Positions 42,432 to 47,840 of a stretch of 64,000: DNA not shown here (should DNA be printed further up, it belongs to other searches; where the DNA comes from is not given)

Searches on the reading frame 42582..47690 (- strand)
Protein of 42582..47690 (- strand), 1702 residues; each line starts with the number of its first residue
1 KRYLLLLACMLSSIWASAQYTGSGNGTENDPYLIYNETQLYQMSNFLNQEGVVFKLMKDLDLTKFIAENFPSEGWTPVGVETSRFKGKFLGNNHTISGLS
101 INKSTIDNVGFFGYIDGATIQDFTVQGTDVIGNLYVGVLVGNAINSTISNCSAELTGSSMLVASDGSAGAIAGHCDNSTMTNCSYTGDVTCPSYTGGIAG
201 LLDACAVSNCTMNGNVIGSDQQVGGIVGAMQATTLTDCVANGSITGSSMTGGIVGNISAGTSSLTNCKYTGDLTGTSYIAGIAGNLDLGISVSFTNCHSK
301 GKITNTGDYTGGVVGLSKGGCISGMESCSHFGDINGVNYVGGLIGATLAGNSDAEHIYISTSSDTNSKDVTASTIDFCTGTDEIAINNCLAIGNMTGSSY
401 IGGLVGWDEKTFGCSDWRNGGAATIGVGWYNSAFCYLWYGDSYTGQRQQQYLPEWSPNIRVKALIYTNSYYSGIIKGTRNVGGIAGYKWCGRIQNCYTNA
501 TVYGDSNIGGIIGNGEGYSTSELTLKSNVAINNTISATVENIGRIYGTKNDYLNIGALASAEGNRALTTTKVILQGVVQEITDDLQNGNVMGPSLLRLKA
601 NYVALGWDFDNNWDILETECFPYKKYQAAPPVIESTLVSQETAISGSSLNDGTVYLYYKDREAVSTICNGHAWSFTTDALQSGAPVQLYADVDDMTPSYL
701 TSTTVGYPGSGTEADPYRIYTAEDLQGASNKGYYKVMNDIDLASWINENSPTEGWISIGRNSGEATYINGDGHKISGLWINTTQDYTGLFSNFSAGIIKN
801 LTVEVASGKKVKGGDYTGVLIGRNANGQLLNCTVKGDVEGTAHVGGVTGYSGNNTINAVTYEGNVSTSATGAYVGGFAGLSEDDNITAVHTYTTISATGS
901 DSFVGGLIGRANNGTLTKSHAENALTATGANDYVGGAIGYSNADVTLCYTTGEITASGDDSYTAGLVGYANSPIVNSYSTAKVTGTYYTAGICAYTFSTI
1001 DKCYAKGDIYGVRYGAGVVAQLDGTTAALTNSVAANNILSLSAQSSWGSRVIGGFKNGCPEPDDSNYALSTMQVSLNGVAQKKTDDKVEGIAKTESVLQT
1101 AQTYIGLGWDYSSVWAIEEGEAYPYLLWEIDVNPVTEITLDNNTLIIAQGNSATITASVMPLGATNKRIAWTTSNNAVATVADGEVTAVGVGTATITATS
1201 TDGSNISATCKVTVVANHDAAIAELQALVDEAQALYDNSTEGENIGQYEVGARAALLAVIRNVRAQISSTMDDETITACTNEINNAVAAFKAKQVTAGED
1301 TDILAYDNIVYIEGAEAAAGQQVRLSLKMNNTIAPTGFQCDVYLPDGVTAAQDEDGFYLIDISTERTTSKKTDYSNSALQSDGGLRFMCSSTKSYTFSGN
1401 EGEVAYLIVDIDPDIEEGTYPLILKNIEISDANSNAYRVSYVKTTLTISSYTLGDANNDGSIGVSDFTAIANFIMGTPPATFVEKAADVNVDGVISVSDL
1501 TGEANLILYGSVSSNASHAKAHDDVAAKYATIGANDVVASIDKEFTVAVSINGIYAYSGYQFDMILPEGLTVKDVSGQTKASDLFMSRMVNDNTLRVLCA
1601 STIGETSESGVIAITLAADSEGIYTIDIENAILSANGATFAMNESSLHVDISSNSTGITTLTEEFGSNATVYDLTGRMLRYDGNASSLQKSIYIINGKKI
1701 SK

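Call 48: search_protein_families(library=pfam, proteins=[window:42582-47690:-], max_evalue=0.00001)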
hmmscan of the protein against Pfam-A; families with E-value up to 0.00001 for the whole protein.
window:42582-47690:- (1702 aa): 3 families
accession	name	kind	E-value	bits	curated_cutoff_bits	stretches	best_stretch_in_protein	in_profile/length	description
PF07581.17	Glug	-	3.9e-17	61.8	20.5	0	132-154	1-24/28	The GLUG motif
PF02368.24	Big_2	-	1.2e-12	48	22.8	1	1134-1204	1-72/79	Bacterial Ig-like domain (group 2)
PF00404.24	Dockerin_1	-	3.7e-07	30.7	22.9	1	1453-1500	1-49/57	Dockerin type I domain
